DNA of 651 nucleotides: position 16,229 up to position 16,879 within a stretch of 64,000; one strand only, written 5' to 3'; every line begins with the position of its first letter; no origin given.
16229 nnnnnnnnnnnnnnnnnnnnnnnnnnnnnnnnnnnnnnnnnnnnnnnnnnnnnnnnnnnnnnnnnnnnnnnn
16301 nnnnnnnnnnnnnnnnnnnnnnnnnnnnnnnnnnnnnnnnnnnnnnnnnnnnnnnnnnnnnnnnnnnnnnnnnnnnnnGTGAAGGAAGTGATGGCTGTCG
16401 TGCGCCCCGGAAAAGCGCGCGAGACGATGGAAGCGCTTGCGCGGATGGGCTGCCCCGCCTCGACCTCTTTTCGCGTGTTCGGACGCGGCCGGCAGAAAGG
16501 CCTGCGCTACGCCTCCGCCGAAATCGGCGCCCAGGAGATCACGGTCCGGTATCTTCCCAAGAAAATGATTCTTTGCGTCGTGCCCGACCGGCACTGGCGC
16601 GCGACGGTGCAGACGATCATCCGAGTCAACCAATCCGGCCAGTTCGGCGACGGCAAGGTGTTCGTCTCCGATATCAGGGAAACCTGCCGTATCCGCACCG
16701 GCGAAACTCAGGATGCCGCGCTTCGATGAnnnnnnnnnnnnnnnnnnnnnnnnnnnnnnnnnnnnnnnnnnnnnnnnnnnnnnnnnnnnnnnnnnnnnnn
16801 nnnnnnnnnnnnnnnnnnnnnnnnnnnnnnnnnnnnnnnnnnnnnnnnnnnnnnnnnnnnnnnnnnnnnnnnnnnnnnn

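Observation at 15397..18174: GAF-ANTAR regulator, 290-nt structured leader, tandem divergent PII-like pair, then moeA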

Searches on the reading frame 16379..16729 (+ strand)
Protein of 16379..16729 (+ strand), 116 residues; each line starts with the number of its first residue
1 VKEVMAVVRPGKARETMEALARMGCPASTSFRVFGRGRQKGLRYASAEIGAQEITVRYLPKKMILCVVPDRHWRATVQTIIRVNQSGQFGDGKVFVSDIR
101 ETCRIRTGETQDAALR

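Call 3: search_protein_families(library=pfam, proteins=[window:16379-16729:+], max_evalue=0.01)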
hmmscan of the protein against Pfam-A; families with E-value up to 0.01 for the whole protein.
window:16379-16729:+ (116 aa): 1 family
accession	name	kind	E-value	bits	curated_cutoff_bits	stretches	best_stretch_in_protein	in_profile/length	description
PF00543.27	P-II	-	2.4e-21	76.4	25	1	1-109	1-102/102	Nitrogen regulatory protein P-II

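Call 4: search_protein_families(library=ncbifam, proteins=[window:16379-16729:+], max_evalue=0.01)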
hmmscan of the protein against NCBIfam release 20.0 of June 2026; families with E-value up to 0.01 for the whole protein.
window:16379-16729:+ (116 aa): 2 families
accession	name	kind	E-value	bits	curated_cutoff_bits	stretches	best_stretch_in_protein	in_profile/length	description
NF008111.0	PRK10858.1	equivalog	8.4e-22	77.7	202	1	1-114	1-111/112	nitrogen regulatory protein P-II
NF007946.0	PRK10665.1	equivalog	2.6e-18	66.8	181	1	1-115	1-112/112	P-II family nitrogen regulator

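Call 10: find_homologous_proteins(query=window:16379-16729:+, max_evalue=0.001)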
Query window:16379-16729:+ (116 aa): 211 proteins with E <= 0.001 among 212 candidates; the best 120 are listed.
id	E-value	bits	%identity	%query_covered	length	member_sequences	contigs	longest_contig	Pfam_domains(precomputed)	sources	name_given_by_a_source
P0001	1.3e-67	242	100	97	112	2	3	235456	PF00543.28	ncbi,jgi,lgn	-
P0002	6.1e-46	173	66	100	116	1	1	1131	PF00543.28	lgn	-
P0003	1.4e-25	107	48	99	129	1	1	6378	PF00543.28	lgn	-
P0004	2.2e-19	87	44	99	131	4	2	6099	PF00543.28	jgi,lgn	jgi:nitrogen regulatory protein PII 2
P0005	2.7e-19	87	43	99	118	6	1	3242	PF00543.28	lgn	-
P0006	3.2e-18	83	43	99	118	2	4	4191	PF00543.28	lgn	-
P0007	4.2e-18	83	45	99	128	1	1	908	PF00543.28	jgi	-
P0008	2.2e-17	81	42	99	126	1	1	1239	PF00543.28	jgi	jgi:nitrogen regulatory protein PII 2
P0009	2.4e-17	81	44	99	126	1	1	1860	PF00543.28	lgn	-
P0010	4.3e-17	80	42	99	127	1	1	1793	PF00543.28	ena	-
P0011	6.7e-17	79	37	99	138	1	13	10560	PF00543.28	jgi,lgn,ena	jgi:nitrogen regulatory protein PII 2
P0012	6.9e-17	79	37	99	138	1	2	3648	PF00543.28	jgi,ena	-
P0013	7.2e-17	79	43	95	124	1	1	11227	PF00543.28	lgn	-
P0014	7.8e-17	79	41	99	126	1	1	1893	PF00543.28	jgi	jgi:nitrogen regulatory protein PII 2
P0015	1.0e-16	79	37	99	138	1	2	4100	PF00543.28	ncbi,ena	-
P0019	2.7e-16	77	36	99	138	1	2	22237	PF00543.28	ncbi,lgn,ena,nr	ncbi:MAG TPA: P-II family nitrogen regulator [Nitrospiraceae bacterium]|nr:P-II family nitrogen regu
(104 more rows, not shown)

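Call 11: find_encoding_contigs(protein=P0003, flank=6000, max_places=3)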
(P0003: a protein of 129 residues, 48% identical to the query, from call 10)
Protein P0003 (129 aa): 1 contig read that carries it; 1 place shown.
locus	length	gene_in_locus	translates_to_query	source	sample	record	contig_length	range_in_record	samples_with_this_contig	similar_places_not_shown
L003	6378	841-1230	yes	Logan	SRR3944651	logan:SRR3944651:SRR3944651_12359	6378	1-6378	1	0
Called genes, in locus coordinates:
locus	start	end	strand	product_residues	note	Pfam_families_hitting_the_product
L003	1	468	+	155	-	?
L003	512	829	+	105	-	PF00543:P-II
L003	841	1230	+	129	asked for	PF00543:P-II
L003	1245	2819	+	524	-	PF00148:Oxidored_nitro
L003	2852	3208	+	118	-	PF03139:AnfG_VnfG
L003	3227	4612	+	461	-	PF00148:Oxidored_nitro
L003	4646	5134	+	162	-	PF02579:Nitro_FeMo-Co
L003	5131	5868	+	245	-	PF00117:GATase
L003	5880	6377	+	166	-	?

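Call 12: find_encoding_contigs(protein=P0004, flank=6000, max_places=3)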
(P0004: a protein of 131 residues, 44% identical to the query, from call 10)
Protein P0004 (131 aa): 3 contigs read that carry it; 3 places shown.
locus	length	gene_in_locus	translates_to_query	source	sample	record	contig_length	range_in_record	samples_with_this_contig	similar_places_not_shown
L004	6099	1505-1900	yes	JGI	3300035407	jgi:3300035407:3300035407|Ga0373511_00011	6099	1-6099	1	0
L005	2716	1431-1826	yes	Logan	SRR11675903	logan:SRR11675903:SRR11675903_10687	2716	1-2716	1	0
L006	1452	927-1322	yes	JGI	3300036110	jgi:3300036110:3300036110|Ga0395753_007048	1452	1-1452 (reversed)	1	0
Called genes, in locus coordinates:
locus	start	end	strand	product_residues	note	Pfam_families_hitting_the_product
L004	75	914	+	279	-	PF00142:Fer4_NifH, PF01656:CbiA, PF10609:ParA (weak), PF13614:AAA_31 (weak)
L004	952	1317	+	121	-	PF00543:P-II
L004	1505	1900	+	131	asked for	PF00543:P-II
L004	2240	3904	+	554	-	PF00148:Oxidored_nitro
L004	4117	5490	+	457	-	PF00148:Oxidored_nitro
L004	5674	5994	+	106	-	PF01257:2Fe-2S_thioredx (weak)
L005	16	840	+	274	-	PF00142:Fer4_NifH, PF01656:CbiA, PF10609:ParA (weak), PF13614:AAA_31 (weak)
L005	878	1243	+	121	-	PF00543:P-II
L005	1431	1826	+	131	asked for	PF00543:P-II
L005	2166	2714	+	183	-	?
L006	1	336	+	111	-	?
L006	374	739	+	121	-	PF00543:P-II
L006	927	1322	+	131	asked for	PF00543:P-II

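Call 13: find_encoding_contigs(protein=P0019, flank=8000, max_places=3)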
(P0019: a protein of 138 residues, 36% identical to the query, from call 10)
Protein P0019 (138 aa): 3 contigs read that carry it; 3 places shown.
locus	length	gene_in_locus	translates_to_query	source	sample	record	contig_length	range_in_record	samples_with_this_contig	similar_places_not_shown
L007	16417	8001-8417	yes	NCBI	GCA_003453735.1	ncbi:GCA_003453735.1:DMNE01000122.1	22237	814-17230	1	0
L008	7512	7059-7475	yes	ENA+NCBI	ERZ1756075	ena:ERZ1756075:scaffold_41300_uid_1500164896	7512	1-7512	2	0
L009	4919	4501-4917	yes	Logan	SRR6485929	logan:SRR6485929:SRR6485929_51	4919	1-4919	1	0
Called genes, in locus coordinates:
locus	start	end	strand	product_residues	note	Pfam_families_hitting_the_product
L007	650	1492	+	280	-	PF00142:Fer4_NifH, PF01656:CbiA, PF02374:ArsA_ATPase (weak), PF10609:ParA (faint), PF13614:AAA_31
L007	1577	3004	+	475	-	PF00148:Oxidored_nitro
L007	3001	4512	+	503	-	PF11844:DUF3364, PF00148:Oxidored_nitro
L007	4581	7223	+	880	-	PF00148:Oxidored_nitro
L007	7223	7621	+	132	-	PF02579:Nitro_FeMo-Co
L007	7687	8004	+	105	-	PF00543:P-II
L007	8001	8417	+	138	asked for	PF00543:P-II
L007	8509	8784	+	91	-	PF12797:Fer4_2 (faint), PF13237:Fer4_10 (weak), PF00037:Fer4 (weak), PF12837:Fer4_6 (faint), PF14697:Fer4_21 (weak), PF12800:Fer4_4 (faint), PF12838:Fer4_7, PF13187:Fer4_9 (weak), +1 more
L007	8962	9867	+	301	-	PF04055:Radical_SAM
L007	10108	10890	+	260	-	PF00899:ThiF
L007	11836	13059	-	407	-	PF11925:DUF3443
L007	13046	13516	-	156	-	PF11005:DUF2844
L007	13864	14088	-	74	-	-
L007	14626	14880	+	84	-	-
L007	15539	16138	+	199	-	PF04542:Sigma70_r2, PF08281:Sigma70_r4_2, PF04545:Sigma70_r4 (weak)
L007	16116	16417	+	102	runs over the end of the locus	-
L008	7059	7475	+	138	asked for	PF00543:P-II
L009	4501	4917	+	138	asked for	PF00543:P-II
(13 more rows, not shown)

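Call 15: find_encoding_contigs(protein=P0002, flank=3000, max_places=3)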
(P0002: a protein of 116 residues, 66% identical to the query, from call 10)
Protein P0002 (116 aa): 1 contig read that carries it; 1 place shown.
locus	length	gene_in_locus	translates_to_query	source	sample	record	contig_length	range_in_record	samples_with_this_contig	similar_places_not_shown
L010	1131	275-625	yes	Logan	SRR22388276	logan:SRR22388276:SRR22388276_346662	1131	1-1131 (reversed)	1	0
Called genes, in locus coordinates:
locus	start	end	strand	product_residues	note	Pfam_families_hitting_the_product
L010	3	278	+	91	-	?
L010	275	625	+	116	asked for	PF00543:P-II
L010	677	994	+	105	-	PF00543:P-II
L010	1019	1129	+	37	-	?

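Call 41: search_solved_structures(query=window:16379-16729:+, max_evalue=0.001, show_alignments=2)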
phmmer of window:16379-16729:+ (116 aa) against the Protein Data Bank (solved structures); distinct sequences matched with E-value up to 0.001: 41.
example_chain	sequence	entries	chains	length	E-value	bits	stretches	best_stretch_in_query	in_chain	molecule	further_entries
9p1x_G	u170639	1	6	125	1.3e-24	89.6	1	1-114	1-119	P-II family nitrogen regulatory protein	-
1pil_A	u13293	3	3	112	2.7e-21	78.8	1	1-115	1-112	SIGNAL TRANSDUCING PROTEIN P2 | PII | Nitrogen regulatory protein P-II 1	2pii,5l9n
9p1x_H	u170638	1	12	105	1e-19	73.8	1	2-109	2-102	P-II family nitrogen regulatory protein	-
1hwu_A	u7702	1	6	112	4.7e-19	71.6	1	1-112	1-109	PII PROTEIN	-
3mhy_A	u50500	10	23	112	4.8e-19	71.6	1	1-115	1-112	PII-like protein Pz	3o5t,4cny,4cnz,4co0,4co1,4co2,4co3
2gw8_A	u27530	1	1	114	2.4e-18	69.3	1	1-114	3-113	PII signal transduction protein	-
2eg1_A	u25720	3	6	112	6.1e-17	64.8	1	1-114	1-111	Nitrogen regulatory protein P-II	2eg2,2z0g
1qy7_A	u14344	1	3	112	2.4e-16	62.9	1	1-111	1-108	Nitrogen regulatory protein P-II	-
2xul_A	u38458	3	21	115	2.6e-16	62.8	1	1-112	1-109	NITROGEN REGULATORY PROTEIN P-II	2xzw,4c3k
8wm7_E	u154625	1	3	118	2.8e-16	62.7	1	1-114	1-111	Nitrogen regulatory protein P-II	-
2jj4_D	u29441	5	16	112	2.9e-16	62.7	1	1-111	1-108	NITROGEN REGULATORY PROTEIN P-II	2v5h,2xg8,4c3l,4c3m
3n5b_A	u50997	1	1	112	3e-16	62.6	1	1-112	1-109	Nitrogen regulatory protein P-II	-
2ns1_B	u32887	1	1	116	3.2e-16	62.5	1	1-115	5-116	Nitrogen regulatory protein P-II 2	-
1gnk_A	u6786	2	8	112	3.7e-16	62.3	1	1-115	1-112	PROTEIN (GLNK) | Nitrogen regulatory protein P-II 2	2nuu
2gnk_A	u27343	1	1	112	5.6e-16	61.7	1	1-115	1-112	PROTEIN (NITROGEN REGULATORY PROTEIN)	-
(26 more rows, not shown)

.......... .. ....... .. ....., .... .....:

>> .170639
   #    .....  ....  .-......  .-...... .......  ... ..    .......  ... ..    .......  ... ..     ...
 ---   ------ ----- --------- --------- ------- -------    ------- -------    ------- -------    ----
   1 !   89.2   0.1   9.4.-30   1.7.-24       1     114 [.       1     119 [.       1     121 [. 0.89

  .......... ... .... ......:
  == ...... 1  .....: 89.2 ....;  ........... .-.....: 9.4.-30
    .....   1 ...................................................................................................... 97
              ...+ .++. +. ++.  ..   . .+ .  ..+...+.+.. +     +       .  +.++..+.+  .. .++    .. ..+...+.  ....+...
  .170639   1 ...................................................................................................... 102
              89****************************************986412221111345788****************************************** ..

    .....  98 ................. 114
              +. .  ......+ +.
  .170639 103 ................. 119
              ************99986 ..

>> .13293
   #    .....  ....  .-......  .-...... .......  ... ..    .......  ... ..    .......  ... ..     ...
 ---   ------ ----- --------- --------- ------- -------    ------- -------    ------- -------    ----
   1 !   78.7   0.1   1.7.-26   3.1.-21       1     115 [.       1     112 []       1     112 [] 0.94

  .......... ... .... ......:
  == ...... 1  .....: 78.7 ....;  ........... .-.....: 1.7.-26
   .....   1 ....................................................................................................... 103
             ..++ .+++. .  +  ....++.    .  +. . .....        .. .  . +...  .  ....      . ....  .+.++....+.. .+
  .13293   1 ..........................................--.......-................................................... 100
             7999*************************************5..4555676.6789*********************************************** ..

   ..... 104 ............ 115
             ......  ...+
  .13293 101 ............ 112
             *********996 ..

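Call 51: find_encoding_contigs(protein=P0121, flank=10000, max_places=4)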
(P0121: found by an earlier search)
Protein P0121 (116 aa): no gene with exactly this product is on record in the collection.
